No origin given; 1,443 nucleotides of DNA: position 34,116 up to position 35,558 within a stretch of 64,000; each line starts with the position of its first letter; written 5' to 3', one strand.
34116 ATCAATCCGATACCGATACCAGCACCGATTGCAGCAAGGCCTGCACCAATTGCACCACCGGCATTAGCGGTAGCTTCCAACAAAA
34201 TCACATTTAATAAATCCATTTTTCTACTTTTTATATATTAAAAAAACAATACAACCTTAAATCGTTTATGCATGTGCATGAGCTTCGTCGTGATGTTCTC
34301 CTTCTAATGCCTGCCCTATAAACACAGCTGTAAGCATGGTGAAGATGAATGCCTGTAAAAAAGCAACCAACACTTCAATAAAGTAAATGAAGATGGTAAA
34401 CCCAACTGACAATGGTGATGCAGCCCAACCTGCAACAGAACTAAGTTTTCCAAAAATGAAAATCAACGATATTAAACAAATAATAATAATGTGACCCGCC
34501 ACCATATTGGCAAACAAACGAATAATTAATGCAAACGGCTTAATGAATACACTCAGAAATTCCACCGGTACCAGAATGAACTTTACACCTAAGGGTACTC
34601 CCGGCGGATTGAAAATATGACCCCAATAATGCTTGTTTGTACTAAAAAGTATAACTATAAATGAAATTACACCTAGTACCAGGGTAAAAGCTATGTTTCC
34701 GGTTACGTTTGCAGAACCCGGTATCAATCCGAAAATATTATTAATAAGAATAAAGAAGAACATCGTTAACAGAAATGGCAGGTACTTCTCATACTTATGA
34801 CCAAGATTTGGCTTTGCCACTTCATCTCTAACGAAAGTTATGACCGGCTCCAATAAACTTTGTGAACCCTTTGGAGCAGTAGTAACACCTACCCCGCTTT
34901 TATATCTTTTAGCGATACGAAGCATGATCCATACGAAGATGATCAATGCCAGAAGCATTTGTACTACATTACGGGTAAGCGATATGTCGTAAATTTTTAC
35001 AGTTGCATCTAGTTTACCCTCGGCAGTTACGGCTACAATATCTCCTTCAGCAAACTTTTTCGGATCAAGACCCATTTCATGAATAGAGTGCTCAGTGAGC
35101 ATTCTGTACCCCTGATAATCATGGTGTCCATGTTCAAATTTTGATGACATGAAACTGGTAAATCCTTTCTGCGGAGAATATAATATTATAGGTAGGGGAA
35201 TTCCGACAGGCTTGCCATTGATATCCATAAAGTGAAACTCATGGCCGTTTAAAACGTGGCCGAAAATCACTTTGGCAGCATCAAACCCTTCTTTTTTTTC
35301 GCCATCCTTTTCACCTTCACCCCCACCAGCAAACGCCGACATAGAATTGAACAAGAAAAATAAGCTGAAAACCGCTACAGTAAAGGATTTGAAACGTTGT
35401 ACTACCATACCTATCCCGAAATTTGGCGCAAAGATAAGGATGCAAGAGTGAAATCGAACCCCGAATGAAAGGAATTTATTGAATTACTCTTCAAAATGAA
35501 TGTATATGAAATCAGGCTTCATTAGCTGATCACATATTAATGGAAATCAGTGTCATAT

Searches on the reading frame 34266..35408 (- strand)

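Call 80: search_protein_families(library=pfam, proteins=[window:34266-35408:-], max_evalue=0.001)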
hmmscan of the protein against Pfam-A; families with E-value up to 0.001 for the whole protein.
window:34266-35408:- (380 aa): 1 family
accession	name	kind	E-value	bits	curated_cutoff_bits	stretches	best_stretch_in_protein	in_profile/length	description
PF00119.25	ATP-synt_A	-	5.5e-57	193.6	33.9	1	150-364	3-216/217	ATP synthase A chain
